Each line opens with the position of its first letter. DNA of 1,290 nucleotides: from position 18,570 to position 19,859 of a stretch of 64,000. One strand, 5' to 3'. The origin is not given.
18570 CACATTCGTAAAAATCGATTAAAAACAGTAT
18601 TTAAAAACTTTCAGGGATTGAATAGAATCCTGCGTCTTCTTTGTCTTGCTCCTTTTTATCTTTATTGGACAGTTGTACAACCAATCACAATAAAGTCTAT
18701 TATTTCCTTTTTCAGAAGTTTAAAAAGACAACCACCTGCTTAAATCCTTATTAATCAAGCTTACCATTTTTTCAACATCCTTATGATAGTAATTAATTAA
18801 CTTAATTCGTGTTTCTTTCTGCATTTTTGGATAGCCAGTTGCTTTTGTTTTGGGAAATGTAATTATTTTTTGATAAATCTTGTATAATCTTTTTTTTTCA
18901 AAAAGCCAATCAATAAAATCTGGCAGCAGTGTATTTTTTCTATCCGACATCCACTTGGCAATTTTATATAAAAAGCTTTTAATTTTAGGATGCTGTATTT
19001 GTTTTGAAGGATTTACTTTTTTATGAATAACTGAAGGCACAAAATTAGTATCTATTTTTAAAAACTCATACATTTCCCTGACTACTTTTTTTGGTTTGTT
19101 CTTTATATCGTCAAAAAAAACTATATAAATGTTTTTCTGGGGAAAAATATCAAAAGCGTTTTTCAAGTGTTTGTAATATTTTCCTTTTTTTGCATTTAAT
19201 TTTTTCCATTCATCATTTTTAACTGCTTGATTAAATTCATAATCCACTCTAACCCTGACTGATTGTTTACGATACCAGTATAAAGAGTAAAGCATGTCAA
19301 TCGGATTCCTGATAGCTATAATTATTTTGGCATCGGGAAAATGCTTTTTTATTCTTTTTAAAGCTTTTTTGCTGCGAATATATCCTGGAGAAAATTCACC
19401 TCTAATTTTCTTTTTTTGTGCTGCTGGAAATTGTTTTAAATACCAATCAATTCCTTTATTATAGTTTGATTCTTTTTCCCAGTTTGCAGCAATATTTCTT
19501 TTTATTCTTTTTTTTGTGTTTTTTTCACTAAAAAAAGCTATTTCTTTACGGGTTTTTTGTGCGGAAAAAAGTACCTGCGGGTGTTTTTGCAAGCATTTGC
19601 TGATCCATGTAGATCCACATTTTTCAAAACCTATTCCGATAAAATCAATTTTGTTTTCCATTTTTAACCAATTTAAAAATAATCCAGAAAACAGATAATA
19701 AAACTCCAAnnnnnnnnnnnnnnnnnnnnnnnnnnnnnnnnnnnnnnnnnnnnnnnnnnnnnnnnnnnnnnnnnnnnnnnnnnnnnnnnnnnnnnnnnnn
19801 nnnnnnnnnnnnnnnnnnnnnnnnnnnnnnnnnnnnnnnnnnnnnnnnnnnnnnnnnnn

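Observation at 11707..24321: Glycan-biosynthesis locus of about 12.6 kb with five tandem GT2 paralogs, a sulfotransferase, a B12 radical SAM enzyme, a methyltransferase, a Wzx flippase and a GT39-TPR enzyme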

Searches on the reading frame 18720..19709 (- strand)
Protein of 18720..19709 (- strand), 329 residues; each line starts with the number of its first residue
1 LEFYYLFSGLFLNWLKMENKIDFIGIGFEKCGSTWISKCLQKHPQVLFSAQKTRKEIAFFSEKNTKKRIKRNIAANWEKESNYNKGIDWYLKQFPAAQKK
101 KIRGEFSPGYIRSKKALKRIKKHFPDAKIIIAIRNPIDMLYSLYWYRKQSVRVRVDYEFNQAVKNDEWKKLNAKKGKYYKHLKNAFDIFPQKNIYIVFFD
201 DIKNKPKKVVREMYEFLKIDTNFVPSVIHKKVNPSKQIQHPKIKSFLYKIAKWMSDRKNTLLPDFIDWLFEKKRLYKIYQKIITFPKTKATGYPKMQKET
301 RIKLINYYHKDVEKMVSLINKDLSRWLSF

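Call 3: search_protein_families(library=pfam, proteins=[window:18720-19709:-], max_evalue=0.01)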
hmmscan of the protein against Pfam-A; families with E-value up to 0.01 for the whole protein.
window:18720-19709:- (329 aa): 2 families
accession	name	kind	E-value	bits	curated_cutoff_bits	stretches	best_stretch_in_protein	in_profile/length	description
PF00685.33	Sulfotransfer_1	-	4e-20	72.7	22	1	22-225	3-185/255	Sulfotransferase domain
PF13469.12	Sulfotransfer_3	-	7.3e-17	62.8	27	1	25-220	4-213/216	Sulfotransferase family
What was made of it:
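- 18720..19709 (-): Cytoplasmic PAPS-type carbohydrate sulfotransferase, heparan-sulfate NST/3-OST-like. The true start is 19661. It is an accessory gene. Sulfotransfer_1 4e-20 (call 3).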

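Call 12: find_encoding_contigs(protein=window:18720-19709:-, flank=10000, max_places=10)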
Protein window:18720-19709:- (329 aa): no gene with exactly this product is on record in the collection.

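Call 14: search_protein_families(library=ncbifam, proteins=[window:18720-19709:-], max_evalue=0.001)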
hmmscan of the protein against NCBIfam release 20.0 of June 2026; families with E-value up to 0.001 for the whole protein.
window:18720-19709:- (329 aa): 0 families

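Call 21: find_homologous_proteins(query=window:18720-19661:-, max_evalue=0.001)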
Query window:18720-19661:- (313 aa): 108 proteins with E <= 0.001 among 1273 candidates.
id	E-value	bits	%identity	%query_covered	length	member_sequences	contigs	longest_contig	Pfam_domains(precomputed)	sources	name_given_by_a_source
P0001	2.2e-205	699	100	100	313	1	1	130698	PF13469.13,PF00685.34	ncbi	-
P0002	2.2e-133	463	66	99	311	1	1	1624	PF13469.13,PF00685.34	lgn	-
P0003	1.1e-71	260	42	98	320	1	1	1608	PF13469.13,PF00685.34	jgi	-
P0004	1.4e-70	256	43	98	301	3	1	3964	PF13469.13,PF00685.34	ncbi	-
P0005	1.5e-69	253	41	99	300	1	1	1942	PF13469.13,PF00685.34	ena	-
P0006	1.4e-66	243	44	98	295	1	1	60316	PF13469.13,PF00685.34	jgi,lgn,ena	-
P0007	1.4e-65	240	43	99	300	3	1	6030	PF13469.13,PF00685.34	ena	-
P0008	1.5e-65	240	40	99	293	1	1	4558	PF13469.13,PF00685.34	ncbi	-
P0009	5.7e-65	238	43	98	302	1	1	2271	PF13469.13,PF00685.34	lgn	-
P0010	9.9e-64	234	41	99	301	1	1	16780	PF13469.13,PF00685.34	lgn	-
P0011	2.2e-63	233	40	99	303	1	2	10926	PF13469.13,PF00685.34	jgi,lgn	-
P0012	2.6e-63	232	42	98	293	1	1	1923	PF13469.13,PF00685.34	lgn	-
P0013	6.7e-63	231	43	98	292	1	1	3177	PF13469.13,PF00685.34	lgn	-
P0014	1.3e-62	230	42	98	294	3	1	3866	PF13469.13,PF00685.34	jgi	-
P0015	1.7e-62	230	41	99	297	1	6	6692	PF13469.13,PF00685.34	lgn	-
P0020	3.4e-61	225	39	99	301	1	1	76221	PF13469.13,PF00685.34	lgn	-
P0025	4.9e-59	218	39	98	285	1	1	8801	PF13469.13,PF00685.34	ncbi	-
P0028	1.5e-58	217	39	98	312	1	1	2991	PF13469.13,PF00685.34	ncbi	-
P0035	5.4e-57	212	36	99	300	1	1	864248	PF13469.13,PF00685.34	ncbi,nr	ncbi:hypothetical protein GF360_02345 [candidate division WWE3 bacterium]|nr:hypothetical protein [c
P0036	7.1e-57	211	38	98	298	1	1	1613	PF13469.13,PF00685.34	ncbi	-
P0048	8.2e-37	145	38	100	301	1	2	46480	PF13469.13,PF00685.34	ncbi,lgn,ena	-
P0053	4.4e-33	133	29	97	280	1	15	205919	PF13469.13,PF00685.34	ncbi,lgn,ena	-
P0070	5.1e-25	107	28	98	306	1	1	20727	PF13469.13,PF00685.34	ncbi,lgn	-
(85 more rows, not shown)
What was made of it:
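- Checked: Database gene calls start the sulfotransferase at M17 (19661; P0001, 313 aa, 100% identical, call 21).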

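Call 22: find_encoding_contigs(protein=P0001, flank=10000, max_places=5)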
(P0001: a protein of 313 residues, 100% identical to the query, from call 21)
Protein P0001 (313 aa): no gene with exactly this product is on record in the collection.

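Call 23: find_encoding_contigs(protein=P0035, flank=10000, max_places=3)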
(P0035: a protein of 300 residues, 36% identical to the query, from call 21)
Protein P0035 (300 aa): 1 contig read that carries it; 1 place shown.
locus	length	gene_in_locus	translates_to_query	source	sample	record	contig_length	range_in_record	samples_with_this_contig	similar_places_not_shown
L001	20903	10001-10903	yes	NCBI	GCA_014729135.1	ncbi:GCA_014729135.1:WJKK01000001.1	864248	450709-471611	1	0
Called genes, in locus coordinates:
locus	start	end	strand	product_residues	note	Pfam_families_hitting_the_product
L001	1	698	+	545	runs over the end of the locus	-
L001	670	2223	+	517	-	PF02366:PMT, PF13231:PMT_2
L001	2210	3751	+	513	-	PF13231:PMT_2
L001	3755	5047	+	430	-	PF13440:Polysacc_synt_3, PF01943:Polysacc_synt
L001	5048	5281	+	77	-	-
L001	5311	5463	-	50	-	-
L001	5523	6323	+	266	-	PF00535:Glycos_transf_2, PF10111:Glyco_tranf_2_2, PF13641:Glyco_tranf_2_3 (weak)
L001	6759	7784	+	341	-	PF00535:Glycos_transf_2, PF10111:Glyco_tranf_2_2 (faint), PF13632:Glyco_trans_2_3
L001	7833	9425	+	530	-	PF02310:B12-binding, PF04055:Radical_SAM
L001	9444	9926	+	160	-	-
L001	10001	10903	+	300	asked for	PF00685:Sulfotransfer_1, PF13469:Sulfotransfer_3 (faint)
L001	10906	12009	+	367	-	PF20706:GT4-conflict, PF00534:Glycos_transf_1, PF13692:Glyco_trans_1_4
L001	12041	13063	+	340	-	PF00535:Glycos_transf_2, PF13641:Glyco_tranf_2_3, PF13704:Glyco_tranf_2_4 (faint)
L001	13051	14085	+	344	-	PF00535:Glycos_transf_2, PF13641:Glyco_tranf_2_3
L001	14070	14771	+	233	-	PF08241:Methyltransf_11, PF08242:Methyltransf_12 (weak), PF13649:Methyltransf_25, PF13847:Methyltransf_31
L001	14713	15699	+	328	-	PF00535:Glycos_transf_2, PF10111:Glyco_tranf_2_2 (weak)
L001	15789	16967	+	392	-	PF13439:Glyco_transf_4 (weak), PF00534:Glycos_transf_1, PF13692:Glyco_trans_1_4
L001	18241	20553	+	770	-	-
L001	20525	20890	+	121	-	-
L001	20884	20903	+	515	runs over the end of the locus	-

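Call 24: find_encoding_contigs(protein=P0006, flank=10000, max_places=2)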
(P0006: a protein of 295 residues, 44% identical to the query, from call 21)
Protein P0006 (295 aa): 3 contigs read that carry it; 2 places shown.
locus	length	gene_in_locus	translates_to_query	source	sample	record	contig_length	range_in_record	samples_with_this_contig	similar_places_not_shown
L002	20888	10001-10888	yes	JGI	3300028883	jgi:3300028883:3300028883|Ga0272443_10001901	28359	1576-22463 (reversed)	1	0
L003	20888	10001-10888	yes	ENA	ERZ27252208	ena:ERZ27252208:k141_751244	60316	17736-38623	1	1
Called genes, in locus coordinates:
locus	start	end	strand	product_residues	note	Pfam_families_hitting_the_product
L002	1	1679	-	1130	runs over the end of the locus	-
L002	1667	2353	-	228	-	PF13489:Methyltransf_23, PF05401:NodS, PF13847:Methyltransf_31, PF08241:Methyltransf_11, PF08242:Methyltransf_12, PF13649:Methyltransf_25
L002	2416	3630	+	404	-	PF00534:Glycos_transf_1, PF13692:Glyco_trans_1_4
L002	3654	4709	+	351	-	PF00106:adh_short (faint), PF01073:3Beta_HSD, PF01370:Epimerase, PF02719:Polysacc_synt_2, PF04321:RmlD_sub_bind, PF16363:GDP_Man_Dehyd, PF07993:NAD_binding_4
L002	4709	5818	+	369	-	PF00106:adh_short, PF01073:3Beta_HSD, PF01370:Epimerase, PF02719:Polysacc_synt_2, PF07993:NAD_binding_4, PF13460:NAD_binding_10, PF16363:GDP_Man_Dehyd, PF01370:Epimerase, +3 more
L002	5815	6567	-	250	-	PF00535:Glycos_transf_2, PF10111:Glyco_tranf_2_2, PF13641:Glyco_tranf_2_3, PF12804:NTP_transf_3 (weak)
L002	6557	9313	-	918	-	PF00754:F5_F8_type_C, PF22633:F5_F8_type_C_2 (weak)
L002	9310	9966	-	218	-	PF13489:Methyltransf_23 (weak), PF13847:Methyltransf_31 (faint), PF08241:Methyltransf_11 (weak), PF08242:Methyltransf_12 (weak)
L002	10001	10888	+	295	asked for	PF00685:Sulfotransfer_1, PF13469:Sulfotransfer_3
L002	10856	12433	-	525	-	-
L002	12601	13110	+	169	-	PF05050:Methyltransf_21 (weak)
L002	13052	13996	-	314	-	PF08003:Methyltransf_9 (weak), PF13489:Methyltransf_23, PF13847:Methyltransf_31, PF08241:Methyltransf_11, PF08242:Methyltransf_12 (weak), PF13649:Methyltransf_25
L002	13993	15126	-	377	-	PF00534:Glycos_transf_1, PF13692:Glyco_trans_1_4, PF26337:Gtf3_C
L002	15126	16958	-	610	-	PF12481:DUF3700 (weak), PF13522:GATase_6, PF13537:GATase_7, PF00733:Asn_synthase, PF02540:NAD_synthase (faint), PF06508:QueC (weak)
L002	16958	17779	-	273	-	PF00535:Glycos_transf_2, PF10111:Glyco_tranf_2_2, PF13641:Glyco_tranf_2_3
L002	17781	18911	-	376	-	PF00534:Glycos_transf_1, PF13692:Glyco_trans_1_4, PF26337:Gtf3_C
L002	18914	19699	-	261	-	PF01370:Epimerase, PF04321:RmlD_sub_bind, PF07993:NAD_binding_4 (faint), PF16363:GDP_Man_Dehyd, PF02719:Polysacc_synt_2, PF01073:3Beta_HSD (weak)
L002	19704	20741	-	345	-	PF01073:3Beta_HSD, PF01370:Epimerase, PF02719:Polysacc_synt_2, PF04321:RmlD_sub_bind (weak), PF07993:NAD_binding_4 (weak), PF16363:GDP_Man_Dehyd, PF13460:NAD_binding_10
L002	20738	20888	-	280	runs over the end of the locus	PF00535:Glycos_transf_2, PF10111:Glyco_tranf_2_2 (weak), PF13641:Glyco_tranf_2_3 (weak)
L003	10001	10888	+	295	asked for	PF00685:Sulfotransfer_1, PF13469:Sulfotransfer_3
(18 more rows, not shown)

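Call 25: find_encoding_contigs(protein=P0020, flank=10000, max_places=2)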
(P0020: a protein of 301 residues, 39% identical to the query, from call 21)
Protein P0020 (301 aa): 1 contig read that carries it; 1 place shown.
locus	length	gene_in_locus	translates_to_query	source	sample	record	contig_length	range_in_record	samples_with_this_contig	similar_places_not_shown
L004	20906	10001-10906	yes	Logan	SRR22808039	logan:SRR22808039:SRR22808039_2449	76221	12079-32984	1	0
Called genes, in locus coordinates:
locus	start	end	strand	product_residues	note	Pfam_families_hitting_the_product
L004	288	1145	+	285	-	PF00535:Glycos_transf_2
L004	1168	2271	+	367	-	PF13439:Glyco_transf_4 (weak), PF00534:Glycos_transf_1, PF13692:Glyco_trans_1_4, PF20706:GT4-conflict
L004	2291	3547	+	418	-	PF01943:Polysacc_synt, PF13440:Polysacc_synt_3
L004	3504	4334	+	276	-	PF00535:Glycos_transf_2, PF10111:Glyco_tranf_2_2 (weak)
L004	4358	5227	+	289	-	PF00892:EamA, PF03151:TPT (weak), PF00892:EamA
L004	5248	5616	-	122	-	-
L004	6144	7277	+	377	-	PF13439:Glyco_transf_4, PF20706:GT4-conflict, PF00534:Glycos_transf_1, PF13692:Glyco_trans_1_4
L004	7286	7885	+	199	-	PF18915:DUF5667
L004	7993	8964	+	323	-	PF00535:Glycos_transf_2, PF10111:Glyco_tranf_2_2, PF13641:Glyco_tranf_2_3, PF13632:Glyco_trans_2_3 (faint)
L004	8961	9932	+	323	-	PF00535:Glycos_transf_2, PF13641:Glyco_tranf_2_3 (faint)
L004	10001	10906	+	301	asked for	PF00685:Sulfotransfer_1, PF13469:Sulfotransfer_3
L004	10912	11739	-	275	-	PF05050:Methyltransf_21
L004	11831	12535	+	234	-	PF14907:NTP_transf_5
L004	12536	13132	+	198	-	PF02223:Thymidylate_kin (faint)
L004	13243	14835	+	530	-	-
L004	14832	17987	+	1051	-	-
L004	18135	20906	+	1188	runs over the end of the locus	PF11847:GT-C_AftD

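Call 26: find_encoding_contigs(protein=P0048, flank=10000, max_places=2)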
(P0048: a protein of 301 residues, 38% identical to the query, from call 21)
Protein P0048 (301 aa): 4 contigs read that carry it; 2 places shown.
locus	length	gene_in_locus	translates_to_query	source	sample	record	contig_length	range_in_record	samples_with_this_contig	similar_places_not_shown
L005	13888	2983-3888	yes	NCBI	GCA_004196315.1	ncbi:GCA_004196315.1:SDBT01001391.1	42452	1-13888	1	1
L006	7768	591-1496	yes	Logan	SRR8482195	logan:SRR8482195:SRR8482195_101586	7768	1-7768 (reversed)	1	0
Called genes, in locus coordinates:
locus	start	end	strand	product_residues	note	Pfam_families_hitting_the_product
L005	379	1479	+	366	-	PF02350:Epimerase_2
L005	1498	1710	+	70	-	PF01370:Epimerase, PF16363:GDP_Man_Dehyd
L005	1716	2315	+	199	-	PF01073:3Beta_HSD, PF01370:Epimerase, PF02719:Polysacc_synt_2, PF04321:RmlD_sub_bind, PF07993:NAD_binding_4 (weak), PF16363:GDP_Man_Dehyd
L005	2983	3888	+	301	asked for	PF00685:Sulfotransfer_1, PF13469:Sulfotransfer_3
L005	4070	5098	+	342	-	PF00535:Glycos_transf_2, PF10111:Glyco_tranf_2_2, PF02709:Glyco_transf_7C (weak)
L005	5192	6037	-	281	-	PF01370:Epimerase, PF16363:GDP_Man_Dehyd, PF02719:Polysacc_synt_2 (faint), PF04321:RmlD_sub_bind (weak), PF07993:NAD_binding_4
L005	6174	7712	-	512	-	PF03721:UDPG_MGDP_dh_N, PF00984:UDPG_MGDP_dh, PF03720:UDPG_MGDP_dh_C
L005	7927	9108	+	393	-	PF13439:Glyco_transf_4, PF00534:Glycos_transf_1 (weak), PF13692:Glyco_trans_1_4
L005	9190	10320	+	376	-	PF00106:adh_short (weak), PF01073:3Beta_HSD, PF01370:Epimerase, PF02719:Polysacc_synt_2, PF07993:NAD_binding_4, PF16363:GDP_Man_Dehyd, PF01370:Epimerase, PF16363:GDP_Man_Dehyd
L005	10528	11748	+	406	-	PF13439:Glyco_transf_4, PF13692:Glyco_trans_1_4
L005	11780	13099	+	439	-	PF13439:Glyco_transf_4, PF00534:Glycos_transf_1, PF13692:Glyco_trans_1_4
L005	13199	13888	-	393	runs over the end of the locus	PF00884:Sulfatase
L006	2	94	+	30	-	?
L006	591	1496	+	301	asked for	PF00685:Sulfotransfer_1, PF13469:Sulfotransfer_3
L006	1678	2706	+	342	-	PF00535:Glycos_transf_2, PF10111:Glyco_tranf_2_2, PF02709:Glyco_transf_7C (weak)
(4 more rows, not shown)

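Call 27: list_cluster_members(proteins=[P0001, P0004, P0008, P0025, P0028, P0036, P0053, P0070])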
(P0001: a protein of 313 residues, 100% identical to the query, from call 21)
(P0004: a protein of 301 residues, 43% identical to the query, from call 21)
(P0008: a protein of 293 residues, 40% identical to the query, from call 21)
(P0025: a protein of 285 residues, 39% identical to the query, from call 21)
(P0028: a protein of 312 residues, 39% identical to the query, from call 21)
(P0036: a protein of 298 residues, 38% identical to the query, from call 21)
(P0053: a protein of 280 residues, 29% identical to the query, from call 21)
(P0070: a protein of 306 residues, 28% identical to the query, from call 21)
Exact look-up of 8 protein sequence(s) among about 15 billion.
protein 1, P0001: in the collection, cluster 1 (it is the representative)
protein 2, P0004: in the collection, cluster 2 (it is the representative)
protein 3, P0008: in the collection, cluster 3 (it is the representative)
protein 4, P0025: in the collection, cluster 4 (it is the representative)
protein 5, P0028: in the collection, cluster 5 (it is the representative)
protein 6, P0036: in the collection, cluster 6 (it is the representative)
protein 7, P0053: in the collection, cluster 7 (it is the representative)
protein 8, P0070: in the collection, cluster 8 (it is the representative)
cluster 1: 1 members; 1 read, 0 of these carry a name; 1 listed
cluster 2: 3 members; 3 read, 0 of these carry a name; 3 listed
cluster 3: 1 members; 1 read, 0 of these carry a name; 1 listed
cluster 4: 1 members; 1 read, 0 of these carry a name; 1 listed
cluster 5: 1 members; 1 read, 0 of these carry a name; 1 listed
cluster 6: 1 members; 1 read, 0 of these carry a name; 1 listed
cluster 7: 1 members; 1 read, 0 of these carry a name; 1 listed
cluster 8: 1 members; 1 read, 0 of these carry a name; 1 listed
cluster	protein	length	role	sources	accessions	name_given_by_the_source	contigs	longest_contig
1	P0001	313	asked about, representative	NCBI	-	-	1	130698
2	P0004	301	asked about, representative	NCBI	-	-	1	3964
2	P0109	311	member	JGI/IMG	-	-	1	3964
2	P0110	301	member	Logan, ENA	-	-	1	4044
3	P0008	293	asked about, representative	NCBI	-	-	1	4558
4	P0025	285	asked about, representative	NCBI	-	-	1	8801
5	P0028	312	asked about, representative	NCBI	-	-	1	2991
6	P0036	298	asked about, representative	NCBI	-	-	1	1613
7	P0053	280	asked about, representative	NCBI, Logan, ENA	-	-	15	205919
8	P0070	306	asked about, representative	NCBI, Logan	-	-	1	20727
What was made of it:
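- Tried and rejected: The cluster look-up gave no names or accessions (call 27).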

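Call 31: find_related_loci(query=A2, collection=genome_contigs, flank=10000)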
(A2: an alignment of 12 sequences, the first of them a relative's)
Query A2 (313 aa) in genome_contigs; peptide patterns used: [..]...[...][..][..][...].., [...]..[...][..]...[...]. (x = any residue, [..] = any of these).
136 stretches matched a pattern; 128 encode a relative of the query (tblastn E <= 1e-3); the best 80 are kept; 80 distinct loci.
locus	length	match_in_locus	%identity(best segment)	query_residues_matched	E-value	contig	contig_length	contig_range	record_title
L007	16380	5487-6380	40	2-310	2e-72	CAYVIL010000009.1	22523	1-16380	MAG TPA_asm: uncultured Candidatus Saccharibacteria bacterium isolate binchicken_co17_205 genome assembly, contig: NODE_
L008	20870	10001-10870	41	1-311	2e-68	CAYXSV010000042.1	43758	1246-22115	MAG TPA_asm: uncultured Gammaproteobacteria bacterium isolate SRP067234_co1_340 genome assembly, contig: k99_862981, who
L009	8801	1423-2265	39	4-311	5e-68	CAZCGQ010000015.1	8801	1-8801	MAG TPA_asm: uncultured Gammaproteobacteria bacterium isolate SRP332253_co2_135 genome assembly, contig: NODE_8208_lengt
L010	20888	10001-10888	36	3-312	4e-63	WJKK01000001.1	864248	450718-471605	MAG: candidate division WWE3 bacterium isolate Bin_101 k141_320412, whole genome shotgun sequence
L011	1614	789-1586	39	5-285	3e-60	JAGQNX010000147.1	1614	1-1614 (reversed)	MAG: candidate division WWE3 bacterium isolate HKST-UBA79 2014-04-01_1_(paired)_contig_467151, whole genome shotgun sequ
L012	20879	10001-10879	38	3-312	5e-67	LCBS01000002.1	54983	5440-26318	MAG: candidate division WWE3 bacterium GW2011_GWB1_41_6 UU72_C0002, whole genome shotgun sequence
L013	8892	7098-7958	34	5-310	1e-45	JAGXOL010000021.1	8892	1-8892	Candidatus Aenigmarchaeota archaeon LH_S7 NODE_21_length_8892_cov_14.582634, whole genome shotgun sequence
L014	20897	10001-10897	36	4-310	2e-59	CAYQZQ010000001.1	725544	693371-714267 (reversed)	MAG TPA_asm: uncultured Pseudomonadales bacterium isolate binchicken_co17_216 genome assembly, contig: NODE_2_length_725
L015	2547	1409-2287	27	4-310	1e-34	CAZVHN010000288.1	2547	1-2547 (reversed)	MAG TPA_asm: uncultured Chloracidobacterium sp. isolate binchicken_co165_162 genome assembly, contig: k141_470924, whole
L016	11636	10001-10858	32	6-310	5e-32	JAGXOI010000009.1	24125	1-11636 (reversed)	Candidatus Aenigmarchaeota archaeon LH_S4 NODE_9_length_24125_cov_92.157167, whole genome shotgun sequence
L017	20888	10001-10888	28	4-310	1e-31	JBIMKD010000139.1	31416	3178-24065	MAG: Chromatiales bacterium isolate Frasassi PCtopBin12 k141_1059993, whole genome shotgun sequence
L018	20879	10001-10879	27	4-310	2e-31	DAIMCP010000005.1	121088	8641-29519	MAG TPA_asm: Pyrinomonadaceae bacterium isolate CTOTU26094 NODE_23_length_121088_cov_7.169417, whole genome shotgun sequ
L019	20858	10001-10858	31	10-311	6e-31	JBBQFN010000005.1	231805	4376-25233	MAG: Cyanophyceae cyanobacterium isolate Co_metawrap_1029 Cmw_1029_k141_19645453_length_231805_cov_45.9984, whole genome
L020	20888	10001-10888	27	4-310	5e-30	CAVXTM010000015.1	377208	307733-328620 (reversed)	MAG: uncultured Gammaproteobacteria bacterium isolate MFD06229.bin.1.238 genome assembly, contig: contig_6858, whole gen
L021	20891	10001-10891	28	1-310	7e-30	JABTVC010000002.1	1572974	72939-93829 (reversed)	MAG: Planctomycetia bacterium isolate H5_AMX3 seq002, whole genome shotgun sequence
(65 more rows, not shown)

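Call 69: search_protein_families(library=pfam, proteins=[L004:12536-13132:+, L004:11831-12535:+, L001:9444-9926:+, L004:13243-14835:+, L002:10856-12433:-], max_evalue=0.01)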
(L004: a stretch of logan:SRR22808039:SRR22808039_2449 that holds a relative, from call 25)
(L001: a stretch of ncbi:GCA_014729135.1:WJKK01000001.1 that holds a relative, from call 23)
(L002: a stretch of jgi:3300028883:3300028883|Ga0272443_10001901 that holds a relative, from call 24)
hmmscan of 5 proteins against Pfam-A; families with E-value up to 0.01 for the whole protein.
L004:12536-13132:+ (198 aa): 1 family
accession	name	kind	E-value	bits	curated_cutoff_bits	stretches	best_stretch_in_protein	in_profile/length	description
PF02223.23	Thymidylate_kin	-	7.2e-06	26.2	27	0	9-36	3-30/185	Thymidylate kinase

L004:11831-12535:+ (234 aa): 1 family
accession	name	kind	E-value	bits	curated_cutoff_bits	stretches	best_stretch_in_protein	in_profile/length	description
PF14907.12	NTP_transf_5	-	4.5e-10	40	31.2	1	28-170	94-237/249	Uncharacterised nucleotidyltransferase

L001:9444-9926:+ (160 aa): 0 families

L004:13243-14835:+ (530 aa): 1 family
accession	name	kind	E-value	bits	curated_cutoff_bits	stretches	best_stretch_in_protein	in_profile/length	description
PF13231.12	PMT_2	-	0.00097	19.8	26.1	1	61-212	12-156/160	Dolichyl-phosphate-mannose-protein mannosyltransferase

L002:10856-12433:- (525 aa): 1 family
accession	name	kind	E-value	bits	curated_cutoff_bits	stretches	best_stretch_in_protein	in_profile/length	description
PF13231.12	PMT_2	-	1.5e-05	25.7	26.1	1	75-222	16-153/160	Dolichyl-phosphate-mannose-protein mannosyltransferase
